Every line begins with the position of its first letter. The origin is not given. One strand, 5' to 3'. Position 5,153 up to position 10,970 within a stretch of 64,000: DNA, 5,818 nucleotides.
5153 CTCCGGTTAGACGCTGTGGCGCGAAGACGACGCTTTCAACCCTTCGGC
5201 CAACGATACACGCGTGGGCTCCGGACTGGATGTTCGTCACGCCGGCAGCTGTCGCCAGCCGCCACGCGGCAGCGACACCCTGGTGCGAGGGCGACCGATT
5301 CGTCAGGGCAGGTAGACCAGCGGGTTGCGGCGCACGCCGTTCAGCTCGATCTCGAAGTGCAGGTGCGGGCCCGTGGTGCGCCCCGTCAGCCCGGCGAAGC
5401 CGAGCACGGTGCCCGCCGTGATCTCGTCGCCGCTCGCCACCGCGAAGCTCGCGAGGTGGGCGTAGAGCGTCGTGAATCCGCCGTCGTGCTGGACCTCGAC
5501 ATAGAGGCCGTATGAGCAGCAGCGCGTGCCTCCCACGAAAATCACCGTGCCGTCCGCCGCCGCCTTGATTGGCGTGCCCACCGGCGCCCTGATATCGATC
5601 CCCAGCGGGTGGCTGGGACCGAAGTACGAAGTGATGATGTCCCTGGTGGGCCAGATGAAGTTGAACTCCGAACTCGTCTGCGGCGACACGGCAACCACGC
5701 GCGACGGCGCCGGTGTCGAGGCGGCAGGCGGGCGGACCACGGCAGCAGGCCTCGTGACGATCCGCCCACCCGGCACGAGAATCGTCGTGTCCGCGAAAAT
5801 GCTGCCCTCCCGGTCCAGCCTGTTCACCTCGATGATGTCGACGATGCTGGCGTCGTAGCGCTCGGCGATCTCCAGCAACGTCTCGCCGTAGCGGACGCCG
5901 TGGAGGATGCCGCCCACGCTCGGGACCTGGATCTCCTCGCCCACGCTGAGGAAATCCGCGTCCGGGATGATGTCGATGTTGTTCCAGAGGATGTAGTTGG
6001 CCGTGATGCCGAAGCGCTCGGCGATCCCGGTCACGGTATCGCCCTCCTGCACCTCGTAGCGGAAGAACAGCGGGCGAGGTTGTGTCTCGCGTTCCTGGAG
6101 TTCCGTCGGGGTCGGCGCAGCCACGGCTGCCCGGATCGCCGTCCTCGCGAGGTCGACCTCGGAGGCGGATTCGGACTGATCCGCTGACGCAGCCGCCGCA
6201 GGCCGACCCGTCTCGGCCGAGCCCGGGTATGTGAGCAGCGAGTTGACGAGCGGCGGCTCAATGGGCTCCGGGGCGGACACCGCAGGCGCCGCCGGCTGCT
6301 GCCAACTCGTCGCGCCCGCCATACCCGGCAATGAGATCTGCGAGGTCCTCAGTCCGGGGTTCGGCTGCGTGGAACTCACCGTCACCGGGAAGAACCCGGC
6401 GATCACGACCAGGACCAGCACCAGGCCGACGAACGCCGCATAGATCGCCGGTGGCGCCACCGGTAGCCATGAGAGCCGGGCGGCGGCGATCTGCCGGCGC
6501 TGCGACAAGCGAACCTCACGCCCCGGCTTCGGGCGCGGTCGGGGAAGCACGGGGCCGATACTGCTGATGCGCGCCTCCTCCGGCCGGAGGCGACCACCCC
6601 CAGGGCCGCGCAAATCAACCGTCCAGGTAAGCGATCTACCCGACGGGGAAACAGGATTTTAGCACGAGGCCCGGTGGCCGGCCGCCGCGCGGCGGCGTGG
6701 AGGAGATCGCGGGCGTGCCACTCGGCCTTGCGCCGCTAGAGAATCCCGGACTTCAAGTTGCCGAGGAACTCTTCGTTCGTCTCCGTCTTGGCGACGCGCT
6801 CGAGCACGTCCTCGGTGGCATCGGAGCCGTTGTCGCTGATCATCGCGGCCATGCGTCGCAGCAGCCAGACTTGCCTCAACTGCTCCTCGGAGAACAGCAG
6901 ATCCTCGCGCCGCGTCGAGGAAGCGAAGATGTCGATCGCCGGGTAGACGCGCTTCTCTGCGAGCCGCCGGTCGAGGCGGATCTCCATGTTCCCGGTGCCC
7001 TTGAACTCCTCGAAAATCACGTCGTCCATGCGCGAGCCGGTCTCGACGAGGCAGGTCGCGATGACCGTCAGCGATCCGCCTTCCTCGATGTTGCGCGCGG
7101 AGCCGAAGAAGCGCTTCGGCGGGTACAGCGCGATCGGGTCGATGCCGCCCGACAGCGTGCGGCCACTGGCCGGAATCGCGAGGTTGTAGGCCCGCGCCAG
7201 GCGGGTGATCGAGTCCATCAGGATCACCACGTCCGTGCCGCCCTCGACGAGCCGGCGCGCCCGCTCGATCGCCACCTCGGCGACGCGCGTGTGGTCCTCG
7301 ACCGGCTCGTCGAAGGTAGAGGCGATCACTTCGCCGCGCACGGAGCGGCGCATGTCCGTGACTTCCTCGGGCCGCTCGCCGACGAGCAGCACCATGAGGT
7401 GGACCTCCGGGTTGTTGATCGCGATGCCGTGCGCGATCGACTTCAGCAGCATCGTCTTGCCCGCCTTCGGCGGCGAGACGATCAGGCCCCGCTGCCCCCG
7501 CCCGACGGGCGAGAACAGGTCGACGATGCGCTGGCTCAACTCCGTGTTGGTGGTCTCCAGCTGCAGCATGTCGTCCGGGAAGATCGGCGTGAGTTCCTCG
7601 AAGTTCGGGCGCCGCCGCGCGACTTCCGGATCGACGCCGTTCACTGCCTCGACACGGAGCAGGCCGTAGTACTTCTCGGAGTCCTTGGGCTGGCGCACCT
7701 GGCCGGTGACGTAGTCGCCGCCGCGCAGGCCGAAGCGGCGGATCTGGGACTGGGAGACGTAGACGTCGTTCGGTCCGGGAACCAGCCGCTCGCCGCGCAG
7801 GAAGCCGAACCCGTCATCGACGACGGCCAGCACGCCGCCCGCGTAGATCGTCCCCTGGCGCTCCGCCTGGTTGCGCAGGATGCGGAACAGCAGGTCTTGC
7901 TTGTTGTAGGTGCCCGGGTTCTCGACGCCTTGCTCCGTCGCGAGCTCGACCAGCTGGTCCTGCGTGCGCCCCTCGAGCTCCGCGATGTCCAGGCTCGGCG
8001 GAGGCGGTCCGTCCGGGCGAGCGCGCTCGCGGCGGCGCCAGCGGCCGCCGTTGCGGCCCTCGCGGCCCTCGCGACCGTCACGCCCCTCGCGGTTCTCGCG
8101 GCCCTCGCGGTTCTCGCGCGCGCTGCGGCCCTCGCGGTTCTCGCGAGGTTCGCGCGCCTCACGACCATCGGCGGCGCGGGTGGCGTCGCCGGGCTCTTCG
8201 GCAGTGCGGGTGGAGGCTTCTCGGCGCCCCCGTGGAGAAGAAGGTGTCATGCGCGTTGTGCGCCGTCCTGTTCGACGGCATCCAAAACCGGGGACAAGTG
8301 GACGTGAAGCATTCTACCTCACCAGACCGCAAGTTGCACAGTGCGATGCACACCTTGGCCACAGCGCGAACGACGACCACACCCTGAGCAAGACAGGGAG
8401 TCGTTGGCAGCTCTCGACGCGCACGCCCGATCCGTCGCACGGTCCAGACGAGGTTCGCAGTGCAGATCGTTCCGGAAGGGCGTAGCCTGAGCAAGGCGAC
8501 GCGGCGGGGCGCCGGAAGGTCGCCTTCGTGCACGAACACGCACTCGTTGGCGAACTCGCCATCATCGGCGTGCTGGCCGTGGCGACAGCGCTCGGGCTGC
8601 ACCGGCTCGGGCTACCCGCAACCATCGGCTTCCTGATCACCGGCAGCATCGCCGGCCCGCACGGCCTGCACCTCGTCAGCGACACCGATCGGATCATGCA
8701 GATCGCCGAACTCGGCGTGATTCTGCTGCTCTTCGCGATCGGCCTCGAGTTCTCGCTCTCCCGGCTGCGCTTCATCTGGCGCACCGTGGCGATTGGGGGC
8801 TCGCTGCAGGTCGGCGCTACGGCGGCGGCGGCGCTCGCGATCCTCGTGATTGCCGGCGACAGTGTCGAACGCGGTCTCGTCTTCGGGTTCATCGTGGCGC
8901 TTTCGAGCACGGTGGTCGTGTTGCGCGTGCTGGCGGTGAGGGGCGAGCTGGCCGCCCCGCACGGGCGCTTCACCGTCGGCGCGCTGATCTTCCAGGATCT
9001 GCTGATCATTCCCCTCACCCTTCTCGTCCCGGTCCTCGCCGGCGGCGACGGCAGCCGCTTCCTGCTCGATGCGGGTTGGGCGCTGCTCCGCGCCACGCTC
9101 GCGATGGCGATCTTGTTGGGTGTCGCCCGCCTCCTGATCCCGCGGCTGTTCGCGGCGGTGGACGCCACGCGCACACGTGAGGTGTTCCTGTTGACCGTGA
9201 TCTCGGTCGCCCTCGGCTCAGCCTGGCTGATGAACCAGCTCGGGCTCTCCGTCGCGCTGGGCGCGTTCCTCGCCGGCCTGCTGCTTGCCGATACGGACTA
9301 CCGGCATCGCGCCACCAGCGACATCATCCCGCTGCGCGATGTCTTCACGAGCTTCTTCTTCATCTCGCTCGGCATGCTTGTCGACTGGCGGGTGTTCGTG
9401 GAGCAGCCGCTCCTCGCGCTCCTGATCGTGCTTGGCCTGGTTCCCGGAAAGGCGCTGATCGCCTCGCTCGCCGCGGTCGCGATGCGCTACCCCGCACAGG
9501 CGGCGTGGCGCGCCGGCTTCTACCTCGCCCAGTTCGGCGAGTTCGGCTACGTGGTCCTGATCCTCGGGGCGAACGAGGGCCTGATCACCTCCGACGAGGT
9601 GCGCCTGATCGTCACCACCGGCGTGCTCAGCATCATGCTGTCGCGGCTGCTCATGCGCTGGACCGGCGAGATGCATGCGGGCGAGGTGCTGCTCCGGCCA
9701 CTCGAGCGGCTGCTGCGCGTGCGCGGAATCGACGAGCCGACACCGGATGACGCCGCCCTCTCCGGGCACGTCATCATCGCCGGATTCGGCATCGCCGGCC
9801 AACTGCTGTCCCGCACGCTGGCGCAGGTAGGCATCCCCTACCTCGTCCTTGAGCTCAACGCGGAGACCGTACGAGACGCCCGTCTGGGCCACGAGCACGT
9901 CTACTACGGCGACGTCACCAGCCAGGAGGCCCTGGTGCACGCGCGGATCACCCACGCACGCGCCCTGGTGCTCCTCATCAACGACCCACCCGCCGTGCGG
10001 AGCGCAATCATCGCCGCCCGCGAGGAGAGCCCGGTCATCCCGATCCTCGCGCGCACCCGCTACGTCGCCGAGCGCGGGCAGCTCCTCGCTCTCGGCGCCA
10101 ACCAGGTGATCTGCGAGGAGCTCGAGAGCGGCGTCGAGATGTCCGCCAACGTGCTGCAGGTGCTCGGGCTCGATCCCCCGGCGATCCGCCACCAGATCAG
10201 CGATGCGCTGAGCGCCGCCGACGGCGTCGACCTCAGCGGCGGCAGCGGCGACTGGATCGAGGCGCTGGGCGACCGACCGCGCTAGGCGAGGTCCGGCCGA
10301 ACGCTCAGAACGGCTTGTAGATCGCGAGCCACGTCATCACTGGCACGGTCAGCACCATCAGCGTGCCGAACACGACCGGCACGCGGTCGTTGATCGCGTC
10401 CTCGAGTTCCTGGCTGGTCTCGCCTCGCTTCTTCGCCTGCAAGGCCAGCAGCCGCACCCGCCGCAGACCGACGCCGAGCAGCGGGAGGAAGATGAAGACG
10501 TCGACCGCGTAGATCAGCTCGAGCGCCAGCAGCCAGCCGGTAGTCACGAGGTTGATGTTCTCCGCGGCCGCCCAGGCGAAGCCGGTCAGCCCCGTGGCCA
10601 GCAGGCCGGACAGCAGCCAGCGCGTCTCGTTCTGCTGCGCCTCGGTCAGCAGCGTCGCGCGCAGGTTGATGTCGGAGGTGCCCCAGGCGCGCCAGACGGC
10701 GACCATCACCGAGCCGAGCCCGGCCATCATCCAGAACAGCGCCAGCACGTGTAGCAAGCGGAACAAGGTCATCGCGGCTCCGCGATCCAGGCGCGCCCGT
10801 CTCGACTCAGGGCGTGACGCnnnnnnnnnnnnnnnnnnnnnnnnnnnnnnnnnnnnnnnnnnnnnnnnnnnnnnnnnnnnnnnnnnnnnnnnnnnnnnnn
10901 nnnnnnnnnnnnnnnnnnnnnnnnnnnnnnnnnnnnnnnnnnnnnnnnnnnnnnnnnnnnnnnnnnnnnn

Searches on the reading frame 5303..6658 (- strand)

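Call 37: search_protein_families(library=pfam, proteins=[window:5303-6658:-], max_evalue=0.00001)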
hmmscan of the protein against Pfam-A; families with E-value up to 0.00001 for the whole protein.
window:5303-6658:- (451 aa): 3 families
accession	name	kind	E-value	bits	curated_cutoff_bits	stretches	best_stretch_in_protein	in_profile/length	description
PF01551.29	Peptidase_M23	-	4e-29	101.1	28.7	1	353-446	5-96/96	Peptidase family M23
PF01476.26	LysM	-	5.7e-15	55.4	20.9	1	201-246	1-43/43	LysM domain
PF23473.1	LysM3_LYK4_5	-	1.3e-11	44.8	29.3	0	255-296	7-47/48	LYK4/5 LysM3 domain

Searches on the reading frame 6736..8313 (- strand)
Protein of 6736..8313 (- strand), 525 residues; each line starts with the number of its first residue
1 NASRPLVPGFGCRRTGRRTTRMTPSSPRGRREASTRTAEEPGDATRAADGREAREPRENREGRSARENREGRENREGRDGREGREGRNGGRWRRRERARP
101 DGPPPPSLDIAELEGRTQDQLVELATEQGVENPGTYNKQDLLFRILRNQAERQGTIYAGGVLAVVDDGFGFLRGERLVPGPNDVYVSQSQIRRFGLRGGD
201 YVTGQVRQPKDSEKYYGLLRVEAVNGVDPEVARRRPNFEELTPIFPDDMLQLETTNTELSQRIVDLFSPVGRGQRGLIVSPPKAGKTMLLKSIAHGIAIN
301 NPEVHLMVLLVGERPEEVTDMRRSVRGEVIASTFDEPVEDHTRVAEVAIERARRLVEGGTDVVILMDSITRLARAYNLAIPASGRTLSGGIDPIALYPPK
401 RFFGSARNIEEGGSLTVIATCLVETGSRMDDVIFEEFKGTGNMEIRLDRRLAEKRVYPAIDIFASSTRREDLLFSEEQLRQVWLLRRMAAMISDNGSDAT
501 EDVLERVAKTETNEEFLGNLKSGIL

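Call 37: search_protein_families(library=pfam, proteins=[window:6736-8313:-], max_evalue=0.00001)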
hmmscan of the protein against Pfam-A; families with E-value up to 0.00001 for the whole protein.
window:6736-8313:- (525 aa): 3 families
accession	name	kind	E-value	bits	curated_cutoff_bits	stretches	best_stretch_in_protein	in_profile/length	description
PF07497.18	Rho_RNA_bind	-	1.5e-30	105.2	27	1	159-230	2-73/73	Rho termination factor, RNA-binding domain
PF00006.31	ATP-synt_ab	-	5.1e-28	98.6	29.5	1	261-466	2-212/213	ATP synthase alpha/beta family, nucleotide-binding domain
PF07498.18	Rho_N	-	1.2e-11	44.8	24.9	1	112-154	1-43/43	Rho termination factor, N-terminal domain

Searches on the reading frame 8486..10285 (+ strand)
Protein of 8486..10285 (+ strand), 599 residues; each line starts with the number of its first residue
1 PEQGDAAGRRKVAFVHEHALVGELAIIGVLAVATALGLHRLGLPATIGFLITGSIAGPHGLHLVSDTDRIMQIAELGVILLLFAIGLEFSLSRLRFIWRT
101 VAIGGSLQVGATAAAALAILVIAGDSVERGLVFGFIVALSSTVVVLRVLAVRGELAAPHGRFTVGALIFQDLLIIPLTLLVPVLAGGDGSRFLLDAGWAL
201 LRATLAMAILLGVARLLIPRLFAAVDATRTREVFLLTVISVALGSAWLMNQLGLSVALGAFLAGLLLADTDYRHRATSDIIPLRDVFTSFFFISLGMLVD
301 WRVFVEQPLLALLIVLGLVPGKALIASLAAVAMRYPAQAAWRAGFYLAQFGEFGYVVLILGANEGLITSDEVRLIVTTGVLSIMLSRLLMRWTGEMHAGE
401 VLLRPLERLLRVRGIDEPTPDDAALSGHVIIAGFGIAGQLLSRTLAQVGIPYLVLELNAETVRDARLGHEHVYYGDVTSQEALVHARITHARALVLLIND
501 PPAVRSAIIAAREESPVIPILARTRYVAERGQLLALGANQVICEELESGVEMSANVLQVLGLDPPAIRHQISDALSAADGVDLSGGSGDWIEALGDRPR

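Call 37: search_protein_families(library=pfam, proteins=[window:8486-10285:+], max_evalue=0.00001)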
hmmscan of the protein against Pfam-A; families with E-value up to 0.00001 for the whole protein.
window:8486-10285:+ (599 aa): 2 families
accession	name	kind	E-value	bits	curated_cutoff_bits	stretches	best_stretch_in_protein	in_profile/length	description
PF00999.27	Na_H_Exchanger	-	2.3e-52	178.5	26.2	1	30-390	4-374/375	Sodium/hydrogen exchanger, transmembrane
PF02254.24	TrkA_N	-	8e-18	65.3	23.8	1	429-543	1-115/116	TrkA-N domain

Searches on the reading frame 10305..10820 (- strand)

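Call 37: search_protein_families(library=pfam, proteins=[window:10305-10820:-], max_evalue=0.00001)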
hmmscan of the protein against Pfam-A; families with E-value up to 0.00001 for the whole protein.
window:10305-10820:- (171 aa): 1 family
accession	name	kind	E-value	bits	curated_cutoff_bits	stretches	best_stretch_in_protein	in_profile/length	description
PF10027.14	DUF2269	-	8.9e-11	42.5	28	1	19-170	2-150/150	Predicted integral membrane protein (DUF2269)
